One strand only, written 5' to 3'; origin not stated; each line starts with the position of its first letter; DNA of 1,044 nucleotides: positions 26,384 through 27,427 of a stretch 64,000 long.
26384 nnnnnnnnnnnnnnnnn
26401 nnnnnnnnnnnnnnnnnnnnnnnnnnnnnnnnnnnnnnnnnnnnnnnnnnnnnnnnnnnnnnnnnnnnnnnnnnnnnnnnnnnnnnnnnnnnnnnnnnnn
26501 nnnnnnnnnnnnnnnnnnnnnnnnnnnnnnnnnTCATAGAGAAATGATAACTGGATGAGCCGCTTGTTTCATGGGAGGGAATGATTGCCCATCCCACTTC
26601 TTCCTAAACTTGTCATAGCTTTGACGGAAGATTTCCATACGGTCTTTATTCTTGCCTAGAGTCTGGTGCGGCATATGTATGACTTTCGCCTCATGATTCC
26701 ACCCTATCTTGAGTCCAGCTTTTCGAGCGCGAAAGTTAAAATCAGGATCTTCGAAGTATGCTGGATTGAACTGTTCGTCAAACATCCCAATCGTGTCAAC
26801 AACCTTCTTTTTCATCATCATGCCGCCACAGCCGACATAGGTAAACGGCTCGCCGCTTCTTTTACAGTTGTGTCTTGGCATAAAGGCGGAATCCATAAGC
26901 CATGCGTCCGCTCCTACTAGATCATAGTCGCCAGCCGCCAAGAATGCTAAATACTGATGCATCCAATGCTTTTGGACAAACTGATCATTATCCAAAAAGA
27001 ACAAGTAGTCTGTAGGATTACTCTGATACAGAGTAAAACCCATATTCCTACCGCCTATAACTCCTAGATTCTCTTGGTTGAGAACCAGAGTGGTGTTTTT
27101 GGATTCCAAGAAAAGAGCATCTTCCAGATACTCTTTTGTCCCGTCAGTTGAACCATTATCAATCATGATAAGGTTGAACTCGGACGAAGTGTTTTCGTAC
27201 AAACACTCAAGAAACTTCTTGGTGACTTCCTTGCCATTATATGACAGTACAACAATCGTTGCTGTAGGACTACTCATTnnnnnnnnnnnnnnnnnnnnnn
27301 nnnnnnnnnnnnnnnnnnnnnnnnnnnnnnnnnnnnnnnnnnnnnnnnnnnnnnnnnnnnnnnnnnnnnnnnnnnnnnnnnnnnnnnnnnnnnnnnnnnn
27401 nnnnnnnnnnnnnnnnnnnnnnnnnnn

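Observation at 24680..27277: GT2-GT4-GT2 glycosyltransferase trio transcribed directly after the giant structural genes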

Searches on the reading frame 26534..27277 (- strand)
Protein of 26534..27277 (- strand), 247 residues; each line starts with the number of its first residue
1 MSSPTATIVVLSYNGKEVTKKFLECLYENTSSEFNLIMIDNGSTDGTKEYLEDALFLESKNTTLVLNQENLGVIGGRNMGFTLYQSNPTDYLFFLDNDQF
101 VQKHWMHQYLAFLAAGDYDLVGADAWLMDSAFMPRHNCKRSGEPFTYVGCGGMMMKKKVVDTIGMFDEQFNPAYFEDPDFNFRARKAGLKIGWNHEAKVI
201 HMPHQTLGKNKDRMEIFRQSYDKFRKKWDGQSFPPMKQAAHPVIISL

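Call 5: search_protein_families(library=pfam, proteins=[window:26534-27277:-], max_evalue=0.01)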
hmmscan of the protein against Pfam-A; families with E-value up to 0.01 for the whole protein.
window:26534-27277:- (247 aa): 5 families
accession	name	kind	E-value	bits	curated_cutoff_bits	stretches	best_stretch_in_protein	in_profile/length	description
PF00535.33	Glycos_transf_2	-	1.8e-19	70.7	23.3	1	7-123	1-113/168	Glycosyl transferase family 2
PF13641.12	Glyco_tranf_2_3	-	9.9e-08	32.7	27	1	5-208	2-218/230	Glycosyltransferase like family 2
PF10111.15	Glyco_tranf_2_2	-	1.2e-05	25.4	27.3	1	24-107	17-100/276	Glycosyltransferase like family 2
PF13704.12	Glyco_tranf_2_4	-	7.1e-05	23.7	27.5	1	35-102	21-85/98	Glycosyl transferase family 2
PF13632.12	Glyco_trans_2_3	-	0.00043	20.6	27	1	139-201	64-123/198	Glycosyl transferase family group 2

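Call 6: search_protein_families(library=phrogs, proteins=[window:26534-27277:-], max_evalue=0.001)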
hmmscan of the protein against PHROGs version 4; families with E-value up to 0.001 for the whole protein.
window:26534-27277:- (247 aa): 4 families
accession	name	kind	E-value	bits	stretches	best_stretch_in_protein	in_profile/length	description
phrog_2456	-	moron, auxiliary metabolic gene and host takeover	3.8e-12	47.3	1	10-192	9-179/239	glycosyltransferase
phrog_29879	-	moron, auxiliary metabolic gene and host takeover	1.1e-08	35.9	1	156-230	141-220/239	galactosyl transferase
phrog_1579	-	moron, auxiliary metabolic gene and host takeover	3.8e-08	33.8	1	6-190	22-193/482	glycosyltransferase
phrog_13126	-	moron, auxiliary metabolic gene and host takeover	0.0004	20.7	1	12-108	9-95/394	beta-1,4-glycosyltransferase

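Call 11: search_dna_similar(query=window:26534-27277:-, collection=phages, mode=protein, max_rows=25)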
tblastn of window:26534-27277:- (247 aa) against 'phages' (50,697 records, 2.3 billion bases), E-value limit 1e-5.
Records with a match: 10; places in all: 10; records where one place covers at least 80% of the query: 3.
Best place of each record, by identity: <60% 10.
By first word of the organism name: Bacteriophage 9; Listeria 1.
By host as written in the record: - 9; Listeria monocytogenes 1.
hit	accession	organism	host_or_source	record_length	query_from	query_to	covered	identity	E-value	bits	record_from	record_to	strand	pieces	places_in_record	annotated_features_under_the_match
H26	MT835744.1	Bacteriophage sp.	human fecal samples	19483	14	241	92%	23.1%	8e-11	67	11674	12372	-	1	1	record has no annotation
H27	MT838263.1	Bacteriophage sp.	human fecal samples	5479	8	221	87%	24.3%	1e-9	64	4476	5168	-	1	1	record has no annotation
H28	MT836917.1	Bacteriophage sp.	human fecal samples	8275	6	216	85%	24.5%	6e-11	67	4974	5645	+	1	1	record has no annotation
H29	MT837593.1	Bacteriophage sp.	human fecal samples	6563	1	169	68%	26.9%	4e-9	62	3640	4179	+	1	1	record has no annotation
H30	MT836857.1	Bacteriophage sp.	human fecal samples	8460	9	191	74%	24.3%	4e-8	59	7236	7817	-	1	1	record has no annotation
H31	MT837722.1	Bacteriophage sp.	human fecal samples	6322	1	139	56%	25.9%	4e-8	59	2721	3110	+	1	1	record has no annotation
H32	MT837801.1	Bacteriophage sp.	human fecal samples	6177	1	124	50%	28.0%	8e-7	55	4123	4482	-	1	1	record has no annotation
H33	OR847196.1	Listeria phage LM 4-11-1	Listeria monocytogenes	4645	7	121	47%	27.8%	9e-6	52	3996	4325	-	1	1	record has no annotation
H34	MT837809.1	Bacteriophage sp.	human fecal samples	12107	1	124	50%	24.2%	2e-6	54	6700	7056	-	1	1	record has no annotation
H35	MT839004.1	Bacteriophage sp.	human fecal samples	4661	6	101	39%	28.1%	6e-6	52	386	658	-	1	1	record has no annotation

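Call 14: search_protein_families(library=ncbifam, proteins=[window:26534-27277:-], max_evalue=0.001)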
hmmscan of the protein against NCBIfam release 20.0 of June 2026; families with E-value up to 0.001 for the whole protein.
window:26534-27277:- (247 aa): 14 families
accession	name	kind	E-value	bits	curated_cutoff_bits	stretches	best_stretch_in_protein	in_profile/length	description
NF007482.0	PRK10073.1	equivalog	2.6e-14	53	423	1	3-123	5-120/334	glycosyltransferase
TIGR03965.1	mycofact_glyco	equivalog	3.9e-14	52.4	280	1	3-215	73-294/467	mycofactocin biosynthesis glycosyltransferase MftF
NF041875.1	EPS_EpsD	equivalog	1.2e-12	47.9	370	1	8-116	3-107/325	exopolysaccharide biosynthesis glycosyltransferase EpsD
NF047683.1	TeichurnBiosyTuaG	equivalog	9.1e-12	45.1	400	1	3-147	5-145/252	teichuronic acid biosynthesis protein TuaG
TIGR01556.1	rhamnosyltran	subfamily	1.9e-10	40.4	200.55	1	30-212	18-207/281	rhamnosyltransferase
TIGR03937.1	PgaC_IcaA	equivalog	1.6e-08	33.9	422.3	1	3-107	44-144/407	poly-beta-1,6-N-acetyl-D-glucosamine synthase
NF038299.1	EPS_HpsN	equivalog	4.8e-08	32.3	425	1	148-208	166-227/317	hormogonium polysaccharide biosynthesis glycosyltransferase HpsN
NF038302.1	EPS_HpsE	equivalog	6.3e-08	31.9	300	1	7-114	4-112/307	hormogonium polysaccharide biosynthesis glycosyltransferase HpsE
TIGR04283.1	glyco_like_mftF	equivalog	8.7e-07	28.8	182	1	7-188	2-173/221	TIGR04283 family arsenosugar biosynthesis glycosyltransferase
NF053739.1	GlytfEpsEBac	equivalog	1.7e-06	27.2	450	1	6-130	3-125/265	glycosyltransferase EpsE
TIGR04009.1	wcaE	equivalog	1.9e-05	24.1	369.2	1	7-100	7-95/248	colanic acid biosynthesis glycosyltransferase WcaE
NF050113.1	gal_furan_GlfT1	equivalog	4.4e-05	22.9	330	1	9-103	4-94/290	galactofuranosyltransferase GlfT1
NF050050.1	ProtGlycPglI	equivalog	7.5e-05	22.2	500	1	4-107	2-102/306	GalNAc(5)-diNAcBac-PP-undecaprenol beta-1,3-glucosyltransferase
NF041394.1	GtaseAglG_Halo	equivalog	7.9e-05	22.1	440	1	17-112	13-106/304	glucosyl-dolichyl phosphate glucuronosyltransferase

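Call 15: search_solved_structures(query=window:26534-27277:-, max_evalue=0.01)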
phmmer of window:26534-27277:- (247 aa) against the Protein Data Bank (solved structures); distinct sequences matched with E-value up to 0.01: 11.
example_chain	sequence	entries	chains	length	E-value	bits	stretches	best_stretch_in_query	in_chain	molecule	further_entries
6p61_A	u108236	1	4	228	2.7e-12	49.7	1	3-186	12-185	Glycosyltransferase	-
2z87_A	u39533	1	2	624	8.1e-11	44.8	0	7-123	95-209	Chondroitin synthase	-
2z86_A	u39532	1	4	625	8.2e-11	44.8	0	7-123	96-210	Chondroitin synthase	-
5hea_A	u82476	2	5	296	3.5e-10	42.8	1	7-116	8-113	Putative glycosyltransferase (GalT1)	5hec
3l7m_A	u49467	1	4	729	2e-08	37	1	6-109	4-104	Teichoic acid biosynthesis protein F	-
3l7j_A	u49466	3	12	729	2e-08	37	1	6-109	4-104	Teichoic acid biosynthesis protein F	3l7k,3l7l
3l7i_A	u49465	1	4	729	2.1e-08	37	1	6-109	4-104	Teichoic acid biosynthesis protein F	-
8vh7_A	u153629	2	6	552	0.00078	22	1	3-166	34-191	Heparosan synthase B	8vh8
8viw_A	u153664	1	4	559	0.00081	21.9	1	3-166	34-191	Heparosan synthase B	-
5tze_C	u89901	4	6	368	0.0038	19.7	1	7-119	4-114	Glycosyl transferase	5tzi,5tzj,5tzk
5tz8_A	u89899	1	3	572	0.0077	18.7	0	7-119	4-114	Glycosyl transferase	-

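Call 24: find_homologous_proteins(query=window:26534-27277:-, max_evalue=0.00001)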
Query window:26534-27277:- (247 aa): 316 proteins with E <= 0.00001 among 542 candidates; the best 120 are listed.
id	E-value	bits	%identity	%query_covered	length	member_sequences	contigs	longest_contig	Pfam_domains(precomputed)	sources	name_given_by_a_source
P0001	2.0e-169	579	100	100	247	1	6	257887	PF10111.15,PF13641.13,PF00535.33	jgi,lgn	jgi:GT2 family glycosyltransferase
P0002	4.8e-113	395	72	94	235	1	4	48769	PF13641.13,PF00535.33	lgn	-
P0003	5.8e-113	394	72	94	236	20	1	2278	PF13641.13,PF00535.33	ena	-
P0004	1.4e-111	390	71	94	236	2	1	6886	PF13641.13,PF00535.33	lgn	-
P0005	2.7e-110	385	70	94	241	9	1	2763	PF13641.13,PF00535.33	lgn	-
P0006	5.8e-110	384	70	96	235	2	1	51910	PF13641.13,PF00535.33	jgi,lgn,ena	-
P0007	1.1e-109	384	67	99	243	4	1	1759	PF10111.15,PF13641.13,PF00535.33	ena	-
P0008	5.9e-108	378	69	94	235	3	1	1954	PF13641.13,PF00535.33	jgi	-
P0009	6.0e-108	378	69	95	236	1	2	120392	PF13641.13,PF00535.33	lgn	-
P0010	1.0e-107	377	67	94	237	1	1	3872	PF13641.13,PF00535.33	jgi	jgi:GT2 family glycosyltransferase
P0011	4.4e-106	372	68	94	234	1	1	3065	PF13641.13,PF00535.33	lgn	-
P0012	6.1e-102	358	63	96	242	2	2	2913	PF10111.15,PF13641.13,PF00535.33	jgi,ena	jgi:glycosyltransferase involved in cell wall biosynthesis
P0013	1.2e-101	357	63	96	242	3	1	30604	PF13632.13,PF10111.15,PF13641.13,PF00535.33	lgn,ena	-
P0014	5.7e-101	355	63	96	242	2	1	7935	PF10111.15,PF13641.13,PF00535.33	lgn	-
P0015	3.3e-97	343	62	94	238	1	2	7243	PF10111.15,PF00535.33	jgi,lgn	jgi:GT2 family glycosyltransferase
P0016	1.3e-96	341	62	97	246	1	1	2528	PF13641.13,PF00535.33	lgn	-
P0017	3.2e-96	339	61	93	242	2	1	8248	PF13632.13,PF10111.15,PF13641.13,PF00535.33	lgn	-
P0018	1.4e-95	337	61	94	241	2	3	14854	PF10111.15,PF13641.13,PF00535.33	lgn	-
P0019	2.0e-95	337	62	94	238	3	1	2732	PF10111.15,PF13641.13,PF00535.33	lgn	-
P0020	3.3e-94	333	62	92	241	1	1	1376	PF10111.15,PF00535.33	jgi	jgi:GT2 family glycosyltransferase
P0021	5.0e-93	329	58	99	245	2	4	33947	PF00535.33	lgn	-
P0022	2.5e-91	323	59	95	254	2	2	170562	PF13641.13,PF00535.33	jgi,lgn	-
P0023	1.1e-89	318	58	94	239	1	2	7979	PF10111.15,PF00535.33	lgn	-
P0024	4.0e-89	316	58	96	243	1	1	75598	PF13632.13,PF00535.33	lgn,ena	-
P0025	2.7e-86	307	57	94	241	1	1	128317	PF00535.33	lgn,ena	-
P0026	3.8e-86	306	57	96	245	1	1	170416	PF00535.33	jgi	-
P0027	3.4e-84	300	56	95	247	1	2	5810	PF13641.13,PF00535.33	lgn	-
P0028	3.6e-84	300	56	97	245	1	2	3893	PF00535.33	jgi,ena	-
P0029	4.7e-84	300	55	96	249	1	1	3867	PF13641.13,PF00535.33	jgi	-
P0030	3.1e-83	297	51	99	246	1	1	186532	PF10111.15,PF13641.13,PF00535.33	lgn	-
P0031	1.3e-81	292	56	96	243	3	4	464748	PF00535.33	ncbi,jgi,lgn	jgi:GT2 family glycosyltransferase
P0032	2.8e-81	290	54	96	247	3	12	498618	PF13641.13,PF00535.33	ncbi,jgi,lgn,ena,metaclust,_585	metaclust:\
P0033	7.0e-81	289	52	98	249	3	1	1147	PF13641.13,PF00535.33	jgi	jgi:GT2 family glycosyltransferase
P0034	7.1e-81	289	54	95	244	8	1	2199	PF13641.13,PF00535.33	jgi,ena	-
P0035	4.1e-79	283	52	98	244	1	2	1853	PF13641.13,PF00535.33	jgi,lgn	jgi:GT2 family glycosyltransferase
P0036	1.9e-78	281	52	98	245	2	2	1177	PF13641.13,PF00535.33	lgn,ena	-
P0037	3.2e-78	280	54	94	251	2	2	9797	PF13641.13,PF00535.33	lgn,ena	-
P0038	4.4e-78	280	52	99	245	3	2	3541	PF00535.33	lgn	-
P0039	3.5e-77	277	54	96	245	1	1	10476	PF00535.33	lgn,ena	-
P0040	3.8e-77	277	54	96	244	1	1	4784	PF00535.33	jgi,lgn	-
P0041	2.1e-76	275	51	100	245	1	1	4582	PF13641.13,PF00535.33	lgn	-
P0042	5.5e-75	270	52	94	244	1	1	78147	PF10111.15,PF13641.13,PF00535.33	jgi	-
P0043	7.0e-75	270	50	96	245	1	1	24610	PF00535.33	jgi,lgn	jgi:O-antigen biosynthesis protein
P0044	7.4e-75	269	51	97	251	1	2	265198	PF13641.13,PF00535.33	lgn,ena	-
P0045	5.1e-74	267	52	96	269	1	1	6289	PF13641.13,PF00535.33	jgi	jgi:GT2 family glycosyltransferase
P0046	2.3e-73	265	53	93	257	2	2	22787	PF00535.33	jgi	jgi:hypothetical protein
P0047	2.5e-73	264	53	91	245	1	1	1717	PF13632.13,PF10111.15,PF13641.13,PF00535.33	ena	-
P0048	4.6e-73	264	50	96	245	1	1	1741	PF00535.33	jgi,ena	jgi:GT2 family glycosyltransferase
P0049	8.9e-73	263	51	96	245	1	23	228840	PF13641.13,PF00535.33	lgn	-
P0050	1.2e-72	262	51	96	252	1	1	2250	PF10111.15,PF00535.33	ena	-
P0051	1.4e-72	262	53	94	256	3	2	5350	PF00535.33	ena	-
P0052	1.7e-72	262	50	99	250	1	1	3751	PF00535.33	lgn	-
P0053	1.7e-72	262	50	99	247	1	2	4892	PF00535.33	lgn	-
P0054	2.4e-72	261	51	98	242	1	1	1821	PF00535.33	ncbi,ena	-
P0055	3.5e-72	261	52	85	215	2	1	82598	PF10111.15,PF13641.13,PF00535.33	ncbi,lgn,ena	-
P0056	4.0e-72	260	50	96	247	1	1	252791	PF00535.33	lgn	-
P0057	4.4e-72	260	51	94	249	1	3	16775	PF00535.33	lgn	-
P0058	4.4e-72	260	49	96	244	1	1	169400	PF00535.33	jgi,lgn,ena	-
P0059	4.5e-72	260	51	94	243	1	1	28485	PF10111.15,PF00535.33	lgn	-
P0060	5.4e-72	260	50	98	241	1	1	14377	PF13641.13,PF00535.33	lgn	-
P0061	6.1e-72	260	52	93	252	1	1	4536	PF10111.15,PF13641.13,PF00535.33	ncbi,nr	ncbi:MAG: glycosyltransferase [Candidatus Lokiarchaeota archaeon]|nr:glycosyltransferase [Candidatus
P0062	7.7e-72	260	52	96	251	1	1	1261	PF00535.33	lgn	-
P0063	1.4e-71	259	49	94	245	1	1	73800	PF00535.33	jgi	jgi:GT2 family glycosyltransferase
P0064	1.5e-71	259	52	92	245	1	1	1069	PF00535.33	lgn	-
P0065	1.7e-71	258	50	94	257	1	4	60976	PF10111.15,PF13641.13,PF00535.33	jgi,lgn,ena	-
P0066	2.7e-71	258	53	94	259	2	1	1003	PF10111.15,PF13641.13,PF00535.33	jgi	-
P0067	3.0e-71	258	51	95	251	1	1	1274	PF10111.15,PF13641.13,PF00535.33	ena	-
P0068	4.7e-71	257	49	93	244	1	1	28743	PF00535.33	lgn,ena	-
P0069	5.9e-71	257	50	95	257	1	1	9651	PF00535.33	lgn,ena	-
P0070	7.2e-71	256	50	97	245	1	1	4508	PF10111.15,PF13641.13,PF00535.33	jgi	jgi:O-antigen biosynthesis protein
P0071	1.6e-70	255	51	95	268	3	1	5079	PF00535.33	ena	-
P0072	2.0e-70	255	49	94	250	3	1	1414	PF00535.33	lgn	-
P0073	3.2e-70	254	48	99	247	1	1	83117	PF00535.33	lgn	-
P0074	3.4e-70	254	51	94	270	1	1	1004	PF10111.15,PF13641.13,PF00535.33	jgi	jgi:GT2 family glycosyltransferase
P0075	4.1e-70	254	49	96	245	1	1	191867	PF00535.33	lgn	-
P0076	6.1e-70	253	50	97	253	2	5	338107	PF10111.15,PF00535.33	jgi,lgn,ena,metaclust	metaclust:\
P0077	1.1e-69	253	50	93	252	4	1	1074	PF10111.15,PF00535.33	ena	-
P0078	2.1e-69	252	51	94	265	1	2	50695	PF00535.33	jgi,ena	-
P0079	2.7e-69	251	48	96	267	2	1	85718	PF13632.13,PF00535.33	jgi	-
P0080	4.0e-69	251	48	95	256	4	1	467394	PF00535.33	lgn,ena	-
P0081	1.2e-68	249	47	96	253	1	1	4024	PF00535.33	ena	-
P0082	1.5e-68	249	49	99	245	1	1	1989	PF00535.33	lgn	-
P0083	1.7e-68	249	52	83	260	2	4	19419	PF10111.15,PF00535.33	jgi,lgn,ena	jgi:GT2 family glycosyltransferase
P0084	1.8e-68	248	49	96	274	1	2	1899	PF00535.33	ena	-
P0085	2.1e-68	248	47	96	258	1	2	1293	PF10111.15,PF00535.33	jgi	jgi:GT2 family glycosyltransferase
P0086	2.1e-68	248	50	95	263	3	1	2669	PF10111.15,PF00535.33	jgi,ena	-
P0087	3.8e-68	247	47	95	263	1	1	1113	PF00535.33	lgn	-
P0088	3.9e-68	247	48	95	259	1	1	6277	PF13632.13,PF00535.33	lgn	-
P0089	4.0e-68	247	50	94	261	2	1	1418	PF00535.33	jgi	jgi:GT2 family glycosyltransferase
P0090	5.5e-68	247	49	95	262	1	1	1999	PF10111.15,PF00535.33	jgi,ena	-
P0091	6.9e-68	247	49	96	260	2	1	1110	PF10111.15,PF00535.33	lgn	-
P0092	7.2e-68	247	50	96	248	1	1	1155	PF10111.15,PF13641.13,PF00535.33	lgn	-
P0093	9.3e-68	246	52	94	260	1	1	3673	PF00535.33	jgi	jgi:GT2 family glycosyltransferase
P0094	5.6e-67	244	50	94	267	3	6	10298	PF00535.33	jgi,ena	-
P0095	7.3e-67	243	49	95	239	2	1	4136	PF00535.33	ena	-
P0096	9.4e-67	243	49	95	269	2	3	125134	PF10111.15,PF00535.33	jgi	jgi:hypothetical protein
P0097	1.0e-66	243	48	94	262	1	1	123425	PF10111.15,PF00535.33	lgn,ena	-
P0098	1.1e-66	243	48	96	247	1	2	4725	PF00535.33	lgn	-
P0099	1.4e-66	242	48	95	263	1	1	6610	PF10111.15,PF00535.33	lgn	-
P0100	3.5e-66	241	48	93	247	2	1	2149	PF10111.15,PF00535.33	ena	-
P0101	3.9e-66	241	53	84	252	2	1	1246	PF00535.33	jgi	jgi:GT2 family glycosyltransferase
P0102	4.3e-66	241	49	96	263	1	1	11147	PF00535.33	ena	-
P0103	5.0e-66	241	48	92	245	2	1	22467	PF00535.33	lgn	-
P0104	7.9e-66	240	48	94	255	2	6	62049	PF00535.33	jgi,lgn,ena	-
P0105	2.1e-65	238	46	96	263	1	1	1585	PF00535.33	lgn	-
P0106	2.4e-65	238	49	95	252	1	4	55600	PF13641.13,PF00535.33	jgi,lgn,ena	-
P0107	3.4e-65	238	48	89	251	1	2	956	PF13641.13,PF00535.33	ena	-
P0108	3.6e-65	238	46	94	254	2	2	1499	PF13641.13,PF00535.33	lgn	-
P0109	3.9e-65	238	45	95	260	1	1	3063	PF10111.15,PF00535.33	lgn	-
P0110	4.1e-65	238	48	98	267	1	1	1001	PF00535.33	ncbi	-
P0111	1.2e-64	236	48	94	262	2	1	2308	PF00535.33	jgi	jgi:GT2 family glycosyltransferase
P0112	1.5e-64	236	49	95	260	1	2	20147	PF00535.33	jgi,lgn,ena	-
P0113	1.5e-64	236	47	94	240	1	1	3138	PF10111.15,PF00535.33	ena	-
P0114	2.0e-64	235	47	95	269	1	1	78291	PF10111.15,PF00535.33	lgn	-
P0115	2.2e-64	235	46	98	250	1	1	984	PF00535.33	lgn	-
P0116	2.9e-64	235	47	92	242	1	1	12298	PF10111.15,PF13641.13,PF00535.33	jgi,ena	-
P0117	4.0e-64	234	54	81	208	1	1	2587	PF13632.13,PF00535.33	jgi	-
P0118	9.9e-64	233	48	94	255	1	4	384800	PF00535.33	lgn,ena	-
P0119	1.0e-63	233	47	90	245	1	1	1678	PF00535.33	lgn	-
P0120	6.0e-63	230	47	93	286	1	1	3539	PF00535.33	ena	-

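Call 25: find_encoding_contigs(protein=P0032, flank=10000, max_places=3)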
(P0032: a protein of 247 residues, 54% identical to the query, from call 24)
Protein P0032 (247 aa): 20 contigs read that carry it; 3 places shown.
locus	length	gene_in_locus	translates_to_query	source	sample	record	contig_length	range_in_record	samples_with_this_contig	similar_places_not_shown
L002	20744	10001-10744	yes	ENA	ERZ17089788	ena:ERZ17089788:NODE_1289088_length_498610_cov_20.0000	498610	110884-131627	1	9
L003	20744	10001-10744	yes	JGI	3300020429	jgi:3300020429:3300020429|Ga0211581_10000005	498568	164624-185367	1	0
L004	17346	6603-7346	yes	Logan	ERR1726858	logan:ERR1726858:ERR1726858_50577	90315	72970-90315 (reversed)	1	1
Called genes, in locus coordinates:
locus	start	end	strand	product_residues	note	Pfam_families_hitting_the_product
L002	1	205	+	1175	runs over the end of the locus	PF01630:Glyco_hydro_56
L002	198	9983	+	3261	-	PF13385:Laminin_G_3, PF24981:Beta-prop_ATRN-LZTR1, PF01344:Kelch_1, PF07646:Kelch_2 (faint), PF13415:Beta-prop_FBX42, PF13964:Beta-prop_Calicin, PF24681:Kelch_KLHDC2_KLHL20_DRC7, PF25210:Kelch_FKB95 (weak)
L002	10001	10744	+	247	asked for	PF00535:Glycos_transf_2, PF13641:Glyco_tranf_2_3 (weak)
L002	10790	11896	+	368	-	PF00534:Glycos_transf_1, PF13692:Glyco_trans_1_4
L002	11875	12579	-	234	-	-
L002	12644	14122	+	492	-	-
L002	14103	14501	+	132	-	-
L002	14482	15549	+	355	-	-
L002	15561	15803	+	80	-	-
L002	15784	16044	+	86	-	-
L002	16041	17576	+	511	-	PF04851:ResIII, PF00271:Helicase_C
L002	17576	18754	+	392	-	PF02086:MethyltransfD12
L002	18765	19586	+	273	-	-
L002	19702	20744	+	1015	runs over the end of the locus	PF00004:AAA, PF14890:Intein_splicing, PF00004:AAA, PF17862:AAA_lid_3 (weak)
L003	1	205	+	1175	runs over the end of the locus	PF01630:Glyco_hydro_56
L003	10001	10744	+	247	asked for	PF00535:Glycos_transf_2, PF13641:Glyco_tranf_2_3 (weak)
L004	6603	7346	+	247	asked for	PF00535:Glycos_transf_2, PF13641:Glyco_tranf_2_3 (weak)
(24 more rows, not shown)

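Call 26: find_encoding_contigs(protein=P0031, flank=10000, max_places=2)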
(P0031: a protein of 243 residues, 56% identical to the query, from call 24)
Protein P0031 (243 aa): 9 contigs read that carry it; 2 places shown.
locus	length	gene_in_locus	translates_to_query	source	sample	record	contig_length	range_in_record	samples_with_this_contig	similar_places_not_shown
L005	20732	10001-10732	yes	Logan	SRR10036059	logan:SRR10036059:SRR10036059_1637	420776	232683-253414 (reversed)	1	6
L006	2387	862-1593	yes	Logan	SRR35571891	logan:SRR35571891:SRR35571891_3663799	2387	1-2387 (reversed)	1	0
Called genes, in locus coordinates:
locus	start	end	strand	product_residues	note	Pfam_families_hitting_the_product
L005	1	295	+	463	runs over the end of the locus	-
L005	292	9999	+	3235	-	PF13385:Laminin_G_3, PF13418:Beta-prop_TYW4 (faint), PF01344:Kelch_1, PF13964:Beta-prop_Calicin, PF24681:Kelch_KLHDC2_KLHL20_DRC7, PF24981:Beta-prop_ATRN-LZTR1, PF25210:Kelch_FKB95 (weak), PF13415:Beta-prop_FBX42 (weak), +2 more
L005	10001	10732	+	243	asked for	PF00535:Glycos_transf_2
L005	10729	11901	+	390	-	-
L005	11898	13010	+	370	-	PF00534:Glycos_transf_1, PF13692:Glyco_trans_1_4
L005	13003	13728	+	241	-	PF00535:Glycos_transf_2, PF10111:Glyco_tranf_2_2, PF13641:Glyco_tranf_2_3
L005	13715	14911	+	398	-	-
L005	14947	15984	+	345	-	-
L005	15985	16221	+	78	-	-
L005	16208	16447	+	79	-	-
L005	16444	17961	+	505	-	PF04851:ResIII, PF00271:Helicase_C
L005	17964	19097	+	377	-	PF02086:MethyltransfD12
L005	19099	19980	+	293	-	-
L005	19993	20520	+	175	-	PF05198:IF3_N, PF00707:IF3_C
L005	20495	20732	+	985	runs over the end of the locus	PF00004:AAA (weak), PF14890:Intein_splicing, PF00004:AAA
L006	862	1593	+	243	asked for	PF00535:Glycos_transf_2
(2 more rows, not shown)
